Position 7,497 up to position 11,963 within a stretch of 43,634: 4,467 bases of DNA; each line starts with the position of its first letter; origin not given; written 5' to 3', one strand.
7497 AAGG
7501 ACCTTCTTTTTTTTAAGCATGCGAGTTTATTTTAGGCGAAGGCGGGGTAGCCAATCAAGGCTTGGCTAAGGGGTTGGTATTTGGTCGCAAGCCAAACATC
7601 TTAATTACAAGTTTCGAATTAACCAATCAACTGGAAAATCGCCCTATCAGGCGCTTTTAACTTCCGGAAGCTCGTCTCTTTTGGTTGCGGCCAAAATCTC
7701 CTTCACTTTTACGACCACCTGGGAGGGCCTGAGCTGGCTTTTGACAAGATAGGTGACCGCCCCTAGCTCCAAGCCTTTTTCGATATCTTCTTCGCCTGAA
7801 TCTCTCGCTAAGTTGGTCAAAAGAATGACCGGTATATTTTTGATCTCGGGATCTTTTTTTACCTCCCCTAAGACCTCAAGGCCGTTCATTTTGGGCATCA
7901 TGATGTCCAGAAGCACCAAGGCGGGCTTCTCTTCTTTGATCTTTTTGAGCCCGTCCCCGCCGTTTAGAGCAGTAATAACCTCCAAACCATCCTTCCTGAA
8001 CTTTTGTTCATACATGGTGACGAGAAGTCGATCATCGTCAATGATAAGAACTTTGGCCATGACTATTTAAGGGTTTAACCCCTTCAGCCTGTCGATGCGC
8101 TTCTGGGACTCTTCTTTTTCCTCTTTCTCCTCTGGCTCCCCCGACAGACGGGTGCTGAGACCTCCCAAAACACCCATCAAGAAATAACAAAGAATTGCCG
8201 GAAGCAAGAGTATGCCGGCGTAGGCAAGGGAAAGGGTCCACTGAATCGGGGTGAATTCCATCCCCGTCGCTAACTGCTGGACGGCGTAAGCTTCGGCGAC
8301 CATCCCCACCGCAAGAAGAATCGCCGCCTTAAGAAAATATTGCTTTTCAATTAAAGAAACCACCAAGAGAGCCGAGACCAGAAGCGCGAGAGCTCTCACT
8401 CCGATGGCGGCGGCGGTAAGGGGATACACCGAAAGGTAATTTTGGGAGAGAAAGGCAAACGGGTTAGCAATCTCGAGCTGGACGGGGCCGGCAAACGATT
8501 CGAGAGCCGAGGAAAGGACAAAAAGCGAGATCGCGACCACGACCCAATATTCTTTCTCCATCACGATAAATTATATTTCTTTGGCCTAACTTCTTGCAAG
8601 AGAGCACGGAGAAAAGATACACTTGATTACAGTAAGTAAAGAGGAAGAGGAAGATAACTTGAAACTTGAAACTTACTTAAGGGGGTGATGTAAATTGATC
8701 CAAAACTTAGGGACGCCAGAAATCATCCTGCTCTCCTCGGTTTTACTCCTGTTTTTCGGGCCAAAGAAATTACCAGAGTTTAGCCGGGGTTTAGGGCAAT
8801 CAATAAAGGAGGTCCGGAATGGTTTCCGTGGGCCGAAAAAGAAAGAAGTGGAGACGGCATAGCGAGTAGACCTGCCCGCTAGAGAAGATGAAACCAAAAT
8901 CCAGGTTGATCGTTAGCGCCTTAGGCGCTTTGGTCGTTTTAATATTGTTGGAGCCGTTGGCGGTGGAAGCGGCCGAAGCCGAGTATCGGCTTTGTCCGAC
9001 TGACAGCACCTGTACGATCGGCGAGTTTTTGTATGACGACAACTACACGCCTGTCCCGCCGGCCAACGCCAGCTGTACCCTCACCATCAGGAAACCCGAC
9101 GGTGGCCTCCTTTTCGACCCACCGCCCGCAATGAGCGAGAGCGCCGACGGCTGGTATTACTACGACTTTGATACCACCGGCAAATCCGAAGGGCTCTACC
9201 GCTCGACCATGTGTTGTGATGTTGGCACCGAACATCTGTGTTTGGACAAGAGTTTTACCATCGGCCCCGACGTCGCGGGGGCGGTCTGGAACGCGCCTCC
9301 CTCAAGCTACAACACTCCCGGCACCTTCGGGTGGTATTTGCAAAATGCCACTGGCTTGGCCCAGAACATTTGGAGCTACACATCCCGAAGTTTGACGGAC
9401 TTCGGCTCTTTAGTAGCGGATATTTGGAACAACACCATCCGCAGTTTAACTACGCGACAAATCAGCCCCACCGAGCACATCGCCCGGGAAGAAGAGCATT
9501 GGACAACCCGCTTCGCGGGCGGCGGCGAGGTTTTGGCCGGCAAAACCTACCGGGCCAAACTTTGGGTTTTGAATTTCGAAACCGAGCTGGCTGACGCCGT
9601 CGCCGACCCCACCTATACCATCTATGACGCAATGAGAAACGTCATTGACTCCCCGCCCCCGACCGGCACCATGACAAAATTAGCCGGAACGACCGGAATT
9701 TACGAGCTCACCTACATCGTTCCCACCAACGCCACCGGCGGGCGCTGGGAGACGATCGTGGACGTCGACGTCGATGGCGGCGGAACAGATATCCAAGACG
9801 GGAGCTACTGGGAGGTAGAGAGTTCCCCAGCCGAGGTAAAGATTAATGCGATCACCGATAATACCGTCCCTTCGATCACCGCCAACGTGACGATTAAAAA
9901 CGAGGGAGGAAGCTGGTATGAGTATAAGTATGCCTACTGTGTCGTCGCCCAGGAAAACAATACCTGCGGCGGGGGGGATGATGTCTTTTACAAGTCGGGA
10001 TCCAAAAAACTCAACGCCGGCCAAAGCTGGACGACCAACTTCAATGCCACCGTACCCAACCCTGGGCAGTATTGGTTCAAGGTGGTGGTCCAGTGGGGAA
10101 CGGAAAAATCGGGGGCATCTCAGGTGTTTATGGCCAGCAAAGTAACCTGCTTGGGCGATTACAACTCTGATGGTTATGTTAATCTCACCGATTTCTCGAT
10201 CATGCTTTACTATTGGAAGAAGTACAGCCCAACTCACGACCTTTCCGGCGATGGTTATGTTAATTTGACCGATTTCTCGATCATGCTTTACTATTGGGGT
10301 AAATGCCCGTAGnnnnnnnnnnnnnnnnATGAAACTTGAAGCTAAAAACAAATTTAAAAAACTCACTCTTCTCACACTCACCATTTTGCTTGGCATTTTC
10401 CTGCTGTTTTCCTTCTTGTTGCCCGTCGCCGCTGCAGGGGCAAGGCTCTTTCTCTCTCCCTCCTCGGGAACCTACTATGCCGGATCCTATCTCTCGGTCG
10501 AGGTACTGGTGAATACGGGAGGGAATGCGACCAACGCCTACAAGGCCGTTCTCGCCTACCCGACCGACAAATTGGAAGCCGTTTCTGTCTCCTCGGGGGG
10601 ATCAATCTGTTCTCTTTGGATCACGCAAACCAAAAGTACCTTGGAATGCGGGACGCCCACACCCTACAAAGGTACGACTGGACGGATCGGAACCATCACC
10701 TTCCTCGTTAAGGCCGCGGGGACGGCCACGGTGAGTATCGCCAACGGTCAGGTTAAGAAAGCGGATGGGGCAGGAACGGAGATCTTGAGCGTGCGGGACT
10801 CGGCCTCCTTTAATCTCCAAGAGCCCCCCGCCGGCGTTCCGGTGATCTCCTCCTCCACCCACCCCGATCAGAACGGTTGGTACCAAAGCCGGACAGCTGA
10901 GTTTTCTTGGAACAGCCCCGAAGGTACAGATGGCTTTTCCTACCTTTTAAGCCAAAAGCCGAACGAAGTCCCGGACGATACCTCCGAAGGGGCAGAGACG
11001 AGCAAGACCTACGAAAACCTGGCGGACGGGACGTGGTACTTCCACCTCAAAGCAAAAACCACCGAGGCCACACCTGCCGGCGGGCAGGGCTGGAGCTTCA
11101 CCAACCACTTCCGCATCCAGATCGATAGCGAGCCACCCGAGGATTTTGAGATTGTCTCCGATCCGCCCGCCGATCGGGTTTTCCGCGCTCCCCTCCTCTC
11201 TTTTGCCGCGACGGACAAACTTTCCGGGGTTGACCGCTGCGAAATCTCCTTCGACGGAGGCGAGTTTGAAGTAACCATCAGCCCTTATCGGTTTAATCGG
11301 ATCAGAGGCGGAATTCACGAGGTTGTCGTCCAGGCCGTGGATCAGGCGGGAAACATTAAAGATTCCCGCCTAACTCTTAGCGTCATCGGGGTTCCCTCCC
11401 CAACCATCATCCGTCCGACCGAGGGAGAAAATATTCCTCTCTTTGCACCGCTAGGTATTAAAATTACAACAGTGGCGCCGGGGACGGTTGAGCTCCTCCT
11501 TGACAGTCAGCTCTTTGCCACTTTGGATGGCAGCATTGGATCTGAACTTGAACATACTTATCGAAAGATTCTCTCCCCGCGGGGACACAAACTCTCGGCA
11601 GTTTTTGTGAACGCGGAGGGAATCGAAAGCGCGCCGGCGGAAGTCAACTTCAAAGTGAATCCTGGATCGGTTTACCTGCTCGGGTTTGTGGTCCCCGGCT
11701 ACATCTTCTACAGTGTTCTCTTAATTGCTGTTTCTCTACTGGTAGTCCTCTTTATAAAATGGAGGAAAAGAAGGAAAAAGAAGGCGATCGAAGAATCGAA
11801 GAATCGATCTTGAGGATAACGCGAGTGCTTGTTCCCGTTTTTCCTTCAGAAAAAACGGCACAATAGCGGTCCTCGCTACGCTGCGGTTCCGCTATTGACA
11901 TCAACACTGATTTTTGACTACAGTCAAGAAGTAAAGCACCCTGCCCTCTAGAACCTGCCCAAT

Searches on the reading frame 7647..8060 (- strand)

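Call 89: search_protein_families(library=pfam, proteins=[window:7647-8060:-], max_evalue=0.01)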
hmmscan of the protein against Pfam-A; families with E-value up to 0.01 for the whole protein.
window:7647-8060:- (137 aa): 1 family
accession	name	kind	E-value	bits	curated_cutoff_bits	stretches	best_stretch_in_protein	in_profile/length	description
PF00072.30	Response_reg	-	8.7e-23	81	30.2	1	4-109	1-101/111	Response regulator receiver domain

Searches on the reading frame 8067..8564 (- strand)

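Call 89: search_protein_families(library=pfam, proteins=[window:8067-8564:-], max_evalue=0.01)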
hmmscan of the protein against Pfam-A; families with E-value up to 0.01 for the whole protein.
window:8067-8564:- (165 aa): 2 families
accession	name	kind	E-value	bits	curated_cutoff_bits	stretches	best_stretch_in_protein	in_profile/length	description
PF20059.4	DUF6458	-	0.0068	17.1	27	0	81-124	7-49/78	Domain of unknown function (DUF6458)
PF05620.16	TMEM208_SND2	-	0.0099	16.2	22.9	0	113-159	114-161/167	SRP-independent targeting protein 2/TMEM208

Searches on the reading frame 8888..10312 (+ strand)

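Call 89: search_protein_families(library=pfam, proteins=[window:8888-10312:+], max_evalue=0.01)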
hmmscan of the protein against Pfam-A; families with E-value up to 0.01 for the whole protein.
window:8888-10312:+ (474 aa): 1 family
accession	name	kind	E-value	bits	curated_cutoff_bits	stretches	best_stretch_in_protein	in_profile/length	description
PF00404.24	Dockerin_1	-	1.1e-05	26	22.9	1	422-466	1-52/57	Dockerin type I domain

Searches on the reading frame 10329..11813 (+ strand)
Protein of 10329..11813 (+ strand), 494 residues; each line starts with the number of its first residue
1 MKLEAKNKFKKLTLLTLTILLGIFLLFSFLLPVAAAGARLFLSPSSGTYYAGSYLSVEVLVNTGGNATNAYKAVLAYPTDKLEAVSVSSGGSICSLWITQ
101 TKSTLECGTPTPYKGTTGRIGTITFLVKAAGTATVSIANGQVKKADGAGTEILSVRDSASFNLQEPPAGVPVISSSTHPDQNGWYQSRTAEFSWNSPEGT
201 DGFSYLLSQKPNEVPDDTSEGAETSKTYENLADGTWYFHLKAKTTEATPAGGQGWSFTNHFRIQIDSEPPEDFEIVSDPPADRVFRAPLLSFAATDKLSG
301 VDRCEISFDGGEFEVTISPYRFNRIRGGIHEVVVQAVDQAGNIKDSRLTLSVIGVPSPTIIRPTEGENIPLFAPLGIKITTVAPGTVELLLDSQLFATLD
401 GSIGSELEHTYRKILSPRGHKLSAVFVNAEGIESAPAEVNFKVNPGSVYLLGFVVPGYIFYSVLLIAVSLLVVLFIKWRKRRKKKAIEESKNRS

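Call 89: search_protein_families(library=pfam, proteins=[window:10329-11813:+], max_evalue=0.01)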
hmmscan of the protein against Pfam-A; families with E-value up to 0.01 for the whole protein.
window:10329-11813:+ (494 aa): 1 family
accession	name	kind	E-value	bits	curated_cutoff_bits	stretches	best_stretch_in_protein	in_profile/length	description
PF19077.6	Big_13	-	0.0035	18.2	27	0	325-351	72-99/102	Bacterial Ig-like domain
